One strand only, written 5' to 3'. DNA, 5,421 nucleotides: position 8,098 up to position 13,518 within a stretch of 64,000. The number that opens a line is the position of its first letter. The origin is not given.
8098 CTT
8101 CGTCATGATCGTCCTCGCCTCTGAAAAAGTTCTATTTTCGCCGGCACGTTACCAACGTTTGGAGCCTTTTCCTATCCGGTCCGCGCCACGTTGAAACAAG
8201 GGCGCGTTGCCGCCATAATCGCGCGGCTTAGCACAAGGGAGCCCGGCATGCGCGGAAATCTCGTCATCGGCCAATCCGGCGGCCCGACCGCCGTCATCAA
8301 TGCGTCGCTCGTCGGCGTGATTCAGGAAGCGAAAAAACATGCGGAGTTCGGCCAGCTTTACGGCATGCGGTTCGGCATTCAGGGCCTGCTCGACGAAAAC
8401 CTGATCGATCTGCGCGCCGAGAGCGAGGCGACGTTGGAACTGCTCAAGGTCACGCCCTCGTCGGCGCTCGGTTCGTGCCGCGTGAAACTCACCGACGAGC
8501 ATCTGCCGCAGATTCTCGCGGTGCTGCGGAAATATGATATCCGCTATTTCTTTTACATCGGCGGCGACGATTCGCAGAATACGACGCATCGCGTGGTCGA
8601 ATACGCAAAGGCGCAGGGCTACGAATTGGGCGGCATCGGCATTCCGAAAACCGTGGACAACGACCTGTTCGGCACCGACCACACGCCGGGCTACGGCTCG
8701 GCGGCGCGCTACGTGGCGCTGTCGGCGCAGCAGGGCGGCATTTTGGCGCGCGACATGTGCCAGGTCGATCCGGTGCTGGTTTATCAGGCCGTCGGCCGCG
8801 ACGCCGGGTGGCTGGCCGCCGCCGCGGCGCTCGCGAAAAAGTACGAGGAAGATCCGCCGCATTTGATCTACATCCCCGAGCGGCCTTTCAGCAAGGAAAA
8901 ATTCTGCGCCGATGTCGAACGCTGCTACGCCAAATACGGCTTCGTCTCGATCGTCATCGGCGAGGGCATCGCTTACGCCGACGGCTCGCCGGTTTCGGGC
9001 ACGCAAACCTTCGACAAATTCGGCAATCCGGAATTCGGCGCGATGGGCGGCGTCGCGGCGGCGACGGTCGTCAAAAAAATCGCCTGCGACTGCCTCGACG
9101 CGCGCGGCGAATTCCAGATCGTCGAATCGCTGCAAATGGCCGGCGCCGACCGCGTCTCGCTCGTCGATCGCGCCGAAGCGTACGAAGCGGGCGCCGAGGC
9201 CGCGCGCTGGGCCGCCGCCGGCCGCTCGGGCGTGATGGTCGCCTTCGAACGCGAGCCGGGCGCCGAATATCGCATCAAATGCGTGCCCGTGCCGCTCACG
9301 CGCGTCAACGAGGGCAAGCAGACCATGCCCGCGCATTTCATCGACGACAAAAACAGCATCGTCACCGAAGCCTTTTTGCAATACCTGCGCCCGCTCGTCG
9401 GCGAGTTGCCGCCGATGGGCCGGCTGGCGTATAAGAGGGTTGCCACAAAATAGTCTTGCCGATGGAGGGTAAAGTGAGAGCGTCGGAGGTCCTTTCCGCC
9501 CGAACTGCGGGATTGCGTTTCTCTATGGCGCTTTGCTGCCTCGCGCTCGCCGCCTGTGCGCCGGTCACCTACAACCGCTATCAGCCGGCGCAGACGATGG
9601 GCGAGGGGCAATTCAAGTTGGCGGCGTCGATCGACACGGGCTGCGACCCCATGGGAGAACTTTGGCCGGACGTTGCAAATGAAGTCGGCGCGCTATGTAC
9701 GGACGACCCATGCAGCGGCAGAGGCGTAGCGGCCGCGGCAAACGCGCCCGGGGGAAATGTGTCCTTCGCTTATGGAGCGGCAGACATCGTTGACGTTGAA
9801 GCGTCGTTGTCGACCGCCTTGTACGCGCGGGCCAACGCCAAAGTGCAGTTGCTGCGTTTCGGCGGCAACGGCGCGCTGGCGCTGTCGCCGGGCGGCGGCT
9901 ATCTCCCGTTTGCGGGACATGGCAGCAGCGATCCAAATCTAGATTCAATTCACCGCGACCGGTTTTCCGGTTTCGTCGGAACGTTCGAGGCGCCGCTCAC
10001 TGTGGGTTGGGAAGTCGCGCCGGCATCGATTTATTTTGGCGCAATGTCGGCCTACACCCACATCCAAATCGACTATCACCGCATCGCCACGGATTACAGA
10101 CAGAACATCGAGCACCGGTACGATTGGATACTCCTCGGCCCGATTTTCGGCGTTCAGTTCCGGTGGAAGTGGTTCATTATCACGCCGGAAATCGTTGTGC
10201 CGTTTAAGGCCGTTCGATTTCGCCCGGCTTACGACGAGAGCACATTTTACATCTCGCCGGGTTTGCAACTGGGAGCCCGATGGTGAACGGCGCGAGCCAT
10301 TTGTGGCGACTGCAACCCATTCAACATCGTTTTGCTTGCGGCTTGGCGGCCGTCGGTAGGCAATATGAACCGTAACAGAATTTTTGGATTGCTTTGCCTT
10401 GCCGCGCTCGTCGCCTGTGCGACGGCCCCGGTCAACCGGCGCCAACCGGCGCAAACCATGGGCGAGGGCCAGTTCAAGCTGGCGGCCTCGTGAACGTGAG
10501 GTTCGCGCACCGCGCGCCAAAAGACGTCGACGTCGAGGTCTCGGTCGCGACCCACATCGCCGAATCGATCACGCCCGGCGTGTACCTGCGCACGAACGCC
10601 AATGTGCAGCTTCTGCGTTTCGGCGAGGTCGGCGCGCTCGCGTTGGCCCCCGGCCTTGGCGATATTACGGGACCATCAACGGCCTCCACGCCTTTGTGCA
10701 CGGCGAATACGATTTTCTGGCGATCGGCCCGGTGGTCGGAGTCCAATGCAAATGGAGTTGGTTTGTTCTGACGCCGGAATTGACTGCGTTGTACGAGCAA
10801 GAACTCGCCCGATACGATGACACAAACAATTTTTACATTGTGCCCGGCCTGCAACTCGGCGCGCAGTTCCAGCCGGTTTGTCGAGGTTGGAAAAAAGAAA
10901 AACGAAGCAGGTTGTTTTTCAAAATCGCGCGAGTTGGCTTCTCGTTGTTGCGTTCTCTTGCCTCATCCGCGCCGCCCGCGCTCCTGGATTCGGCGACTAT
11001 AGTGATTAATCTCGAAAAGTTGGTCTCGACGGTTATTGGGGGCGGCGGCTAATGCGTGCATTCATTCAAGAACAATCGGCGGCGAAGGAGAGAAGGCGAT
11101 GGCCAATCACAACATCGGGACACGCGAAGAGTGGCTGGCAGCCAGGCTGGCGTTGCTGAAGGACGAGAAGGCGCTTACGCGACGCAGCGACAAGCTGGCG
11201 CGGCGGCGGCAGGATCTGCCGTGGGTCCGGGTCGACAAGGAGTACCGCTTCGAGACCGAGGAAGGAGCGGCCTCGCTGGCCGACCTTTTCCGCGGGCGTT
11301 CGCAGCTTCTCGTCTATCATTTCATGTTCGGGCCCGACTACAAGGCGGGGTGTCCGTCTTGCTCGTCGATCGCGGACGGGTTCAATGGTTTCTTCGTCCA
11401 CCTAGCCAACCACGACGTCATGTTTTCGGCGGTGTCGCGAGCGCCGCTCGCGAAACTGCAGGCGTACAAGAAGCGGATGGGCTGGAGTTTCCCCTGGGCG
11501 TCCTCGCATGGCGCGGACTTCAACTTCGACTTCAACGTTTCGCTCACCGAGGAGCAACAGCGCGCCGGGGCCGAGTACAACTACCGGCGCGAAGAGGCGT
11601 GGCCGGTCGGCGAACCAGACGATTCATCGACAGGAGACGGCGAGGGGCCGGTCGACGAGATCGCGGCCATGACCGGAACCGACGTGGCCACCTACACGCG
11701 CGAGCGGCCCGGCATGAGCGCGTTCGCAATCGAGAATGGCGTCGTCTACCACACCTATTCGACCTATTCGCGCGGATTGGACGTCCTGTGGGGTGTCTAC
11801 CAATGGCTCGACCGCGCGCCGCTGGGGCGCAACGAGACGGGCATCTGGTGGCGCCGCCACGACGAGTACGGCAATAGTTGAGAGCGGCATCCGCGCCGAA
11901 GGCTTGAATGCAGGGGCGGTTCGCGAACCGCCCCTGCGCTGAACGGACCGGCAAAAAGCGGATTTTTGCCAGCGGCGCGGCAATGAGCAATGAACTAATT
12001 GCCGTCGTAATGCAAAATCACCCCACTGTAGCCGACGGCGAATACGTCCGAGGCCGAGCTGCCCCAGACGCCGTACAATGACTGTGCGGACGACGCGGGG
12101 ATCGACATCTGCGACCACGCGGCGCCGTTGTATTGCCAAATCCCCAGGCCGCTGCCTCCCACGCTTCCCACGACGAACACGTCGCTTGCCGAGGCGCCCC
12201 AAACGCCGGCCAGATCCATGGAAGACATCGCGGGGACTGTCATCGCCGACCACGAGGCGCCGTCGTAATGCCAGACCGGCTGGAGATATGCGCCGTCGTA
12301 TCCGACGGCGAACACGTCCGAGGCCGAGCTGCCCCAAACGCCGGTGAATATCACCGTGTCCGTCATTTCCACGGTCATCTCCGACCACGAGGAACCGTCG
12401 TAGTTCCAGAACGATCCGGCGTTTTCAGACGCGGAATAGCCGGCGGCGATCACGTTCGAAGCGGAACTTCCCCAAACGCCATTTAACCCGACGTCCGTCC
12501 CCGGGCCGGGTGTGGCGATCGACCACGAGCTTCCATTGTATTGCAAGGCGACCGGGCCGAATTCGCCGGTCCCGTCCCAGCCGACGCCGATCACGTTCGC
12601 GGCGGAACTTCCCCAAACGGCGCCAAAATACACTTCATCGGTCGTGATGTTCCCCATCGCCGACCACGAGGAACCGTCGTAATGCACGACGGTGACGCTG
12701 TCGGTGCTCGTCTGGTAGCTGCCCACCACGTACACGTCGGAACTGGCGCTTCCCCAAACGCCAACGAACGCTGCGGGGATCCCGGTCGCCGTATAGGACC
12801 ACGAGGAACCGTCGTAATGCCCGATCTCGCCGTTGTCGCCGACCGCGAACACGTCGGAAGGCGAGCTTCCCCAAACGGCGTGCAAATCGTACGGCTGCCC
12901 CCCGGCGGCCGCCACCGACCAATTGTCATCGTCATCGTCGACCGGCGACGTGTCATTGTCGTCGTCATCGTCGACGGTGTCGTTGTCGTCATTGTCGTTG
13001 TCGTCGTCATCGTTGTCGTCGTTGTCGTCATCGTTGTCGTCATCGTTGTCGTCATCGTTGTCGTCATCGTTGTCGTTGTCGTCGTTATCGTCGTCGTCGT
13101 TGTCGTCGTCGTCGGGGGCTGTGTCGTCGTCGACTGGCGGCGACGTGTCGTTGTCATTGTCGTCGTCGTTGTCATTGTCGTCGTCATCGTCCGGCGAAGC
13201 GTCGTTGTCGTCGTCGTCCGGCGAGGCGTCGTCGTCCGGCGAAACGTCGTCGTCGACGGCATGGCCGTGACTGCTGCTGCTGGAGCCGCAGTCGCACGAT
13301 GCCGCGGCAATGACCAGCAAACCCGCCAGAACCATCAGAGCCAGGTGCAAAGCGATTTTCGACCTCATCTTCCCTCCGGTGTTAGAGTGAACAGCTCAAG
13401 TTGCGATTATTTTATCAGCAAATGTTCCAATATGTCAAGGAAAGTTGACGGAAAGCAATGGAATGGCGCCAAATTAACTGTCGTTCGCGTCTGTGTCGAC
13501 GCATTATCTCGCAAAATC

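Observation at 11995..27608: Family of exported lipoproteins built as lipobox + long poly-Asp (DDDxSP / DDDND) linker + repeat domain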

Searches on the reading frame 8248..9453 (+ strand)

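Call 70: search_protein_families(library=pfam, proteins=[window:8248-9453:+], max_evalue=0.001)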
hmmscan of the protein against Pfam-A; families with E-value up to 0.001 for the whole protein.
window:8248-9453:+ (401 aa): 1 family
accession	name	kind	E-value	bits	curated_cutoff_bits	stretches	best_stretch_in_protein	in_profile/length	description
PF00365.25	PFK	-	3.6e-43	148.3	30.9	1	5-321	2-276/277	Phosphofructokinase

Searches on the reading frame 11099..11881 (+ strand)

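Call 60: search_protein_families(library=pfam, proteins=[window:11099-11881:+], max_evalue=0.01)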
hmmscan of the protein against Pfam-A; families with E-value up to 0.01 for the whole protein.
window:11099-11881:+ (260 aa): 3 families
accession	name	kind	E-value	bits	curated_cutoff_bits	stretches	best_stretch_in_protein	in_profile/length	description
PF05988.18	DUF899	-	2.9e-96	321.8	27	1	1-257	1-224/224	Bacterial protein of unknown function (DUF899)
PF00578.27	AhpC-TSA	-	0.001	19.4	26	1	57-151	17-104/124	AhpC/TSA family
PF08534.16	Redoxin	-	0.0088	16.3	26.6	0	56-153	19-110/148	Redoxin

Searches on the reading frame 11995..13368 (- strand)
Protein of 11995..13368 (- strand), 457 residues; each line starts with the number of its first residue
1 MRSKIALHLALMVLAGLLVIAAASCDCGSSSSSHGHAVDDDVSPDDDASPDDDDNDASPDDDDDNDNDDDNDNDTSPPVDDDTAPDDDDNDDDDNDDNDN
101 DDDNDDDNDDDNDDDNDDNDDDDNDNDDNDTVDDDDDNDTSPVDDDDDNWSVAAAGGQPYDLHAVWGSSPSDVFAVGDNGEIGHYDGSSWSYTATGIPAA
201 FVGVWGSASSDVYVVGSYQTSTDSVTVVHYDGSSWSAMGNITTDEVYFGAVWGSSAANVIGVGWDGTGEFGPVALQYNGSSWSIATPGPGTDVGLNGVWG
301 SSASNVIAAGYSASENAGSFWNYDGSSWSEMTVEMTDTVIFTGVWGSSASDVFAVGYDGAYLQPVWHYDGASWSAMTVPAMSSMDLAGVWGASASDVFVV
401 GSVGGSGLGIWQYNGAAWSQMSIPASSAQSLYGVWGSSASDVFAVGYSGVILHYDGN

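Call 3: search_protein_families(library=pfam, proteins=[window:11995-13368:-], max_evalue=0.1)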
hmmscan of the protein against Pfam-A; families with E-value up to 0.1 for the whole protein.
window:11995-13368:- (457 aa): 1 family
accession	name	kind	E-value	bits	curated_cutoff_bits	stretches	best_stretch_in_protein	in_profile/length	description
PF12768.13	Rax2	-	0.013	15.3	28.8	0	300-342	132-173/254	Rax2 C-terminal beta propeller domain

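Call 4: search_protein_families(library=ncbifam, proteins=[window:11995-13368:-], max_evalue=0.1)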
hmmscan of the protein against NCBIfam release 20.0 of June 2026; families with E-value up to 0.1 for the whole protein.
window:11995-13368:- (457 aa): 0 families

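Call 27: find_encoding_contigs(protein=window:11998-13368:-, flank=10000, max_places=4)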
Protein window:11998-13368:- (457 aa): no gene with exactly this product is on record in the collection.

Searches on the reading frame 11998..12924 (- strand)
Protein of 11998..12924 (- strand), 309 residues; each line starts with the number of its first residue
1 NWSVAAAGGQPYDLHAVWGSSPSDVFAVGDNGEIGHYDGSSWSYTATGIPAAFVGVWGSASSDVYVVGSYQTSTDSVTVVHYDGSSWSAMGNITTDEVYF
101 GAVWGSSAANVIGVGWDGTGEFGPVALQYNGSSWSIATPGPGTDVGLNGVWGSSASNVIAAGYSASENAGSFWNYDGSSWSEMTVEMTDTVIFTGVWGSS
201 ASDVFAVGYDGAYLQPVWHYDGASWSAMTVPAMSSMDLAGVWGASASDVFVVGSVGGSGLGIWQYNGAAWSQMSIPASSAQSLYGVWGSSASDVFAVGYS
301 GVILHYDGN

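Call 8: find_homologous_proteins(query=window:11998-12924:-)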
Query seq(309 aa) (309 aa): 3282 proteins with E <= 0.001 among 8000 candidates; the best 120 are listed.
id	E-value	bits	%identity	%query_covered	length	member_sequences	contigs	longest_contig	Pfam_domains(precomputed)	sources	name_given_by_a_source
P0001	1.8e-64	236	43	95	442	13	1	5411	PF16640.12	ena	-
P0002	2.0e-64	236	38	96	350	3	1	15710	-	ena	-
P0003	8.2e-64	234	40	97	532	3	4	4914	-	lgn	-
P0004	1.2e-62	230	44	95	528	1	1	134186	-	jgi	jgi:hypothetical protein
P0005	1.3e-62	230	39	98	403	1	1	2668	PF02368.25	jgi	jgi:hypothetical protein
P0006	1.4e-62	230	37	95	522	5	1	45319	-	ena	-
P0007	1.6e-61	226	36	98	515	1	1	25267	-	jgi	-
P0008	2.9e-61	225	48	96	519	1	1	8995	-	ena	-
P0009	6.5e-61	224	40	99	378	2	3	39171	-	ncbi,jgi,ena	jgi:hypothetical protein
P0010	2.6e-60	222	42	99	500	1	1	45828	-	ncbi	-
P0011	2.7e-60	222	40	97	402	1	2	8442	-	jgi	-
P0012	5.9e-60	221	42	95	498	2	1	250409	-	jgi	-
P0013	7.2e-60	221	42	98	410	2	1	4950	PF12768.14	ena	-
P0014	1.9e-59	220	38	96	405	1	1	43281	-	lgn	-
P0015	1.5e-58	217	46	96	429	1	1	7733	-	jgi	jgi:hypothetical protein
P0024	3.2e-57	212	44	93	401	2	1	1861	PF12768.14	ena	-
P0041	8.4e-54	201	45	95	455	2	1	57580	-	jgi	jgi:hypothetical protein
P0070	1.4e-51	194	37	95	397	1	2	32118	-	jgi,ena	jgi:hypothetical protein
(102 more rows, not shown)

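Call 10: list_cluster_members(proteins=[P0009, P0024, P0041, P0070])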
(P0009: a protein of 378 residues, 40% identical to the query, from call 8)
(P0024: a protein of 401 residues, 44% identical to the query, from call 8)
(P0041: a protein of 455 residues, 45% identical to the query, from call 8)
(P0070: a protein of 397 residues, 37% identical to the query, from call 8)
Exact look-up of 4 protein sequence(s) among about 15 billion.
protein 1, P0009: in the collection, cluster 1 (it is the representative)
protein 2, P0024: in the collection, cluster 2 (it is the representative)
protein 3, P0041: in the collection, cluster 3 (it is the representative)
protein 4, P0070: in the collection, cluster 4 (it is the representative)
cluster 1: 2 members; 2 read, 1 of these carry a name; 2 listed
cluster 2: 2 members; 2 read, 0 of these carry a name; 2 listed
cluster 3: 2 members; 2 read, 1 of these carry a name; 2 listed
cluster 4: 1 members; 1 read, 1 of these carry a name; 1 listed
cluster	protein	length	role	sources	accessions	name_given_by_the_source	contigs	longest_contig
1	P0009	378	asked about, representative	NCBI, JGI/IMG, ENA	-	hypothetical protein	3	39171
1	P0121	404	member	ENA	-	-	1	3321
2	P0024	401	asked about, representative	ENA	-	-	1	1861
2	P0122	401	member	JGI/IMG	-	-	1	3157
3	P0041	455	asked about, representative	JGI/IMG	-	hypothetical protein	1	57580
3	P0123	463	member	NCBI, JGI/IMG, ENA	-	-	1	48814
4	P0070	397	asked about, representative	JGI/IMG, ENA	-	hypothetical protein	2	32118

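Call 28: search_solved_structures(query=window:11998-12870:-, max_evalue=1)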
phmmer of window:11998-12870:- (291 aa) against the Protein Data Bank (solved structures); distinct sequences matched with E-value up to 1: 0.

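Call 47: search_protein_families(library=pfam, proteins=[P0041], max_evalue=0.01)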
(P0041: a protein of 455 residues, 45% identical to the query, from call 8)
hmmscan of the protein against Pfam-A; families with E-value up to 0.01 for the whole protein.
P0041 (455 aa): 0 families
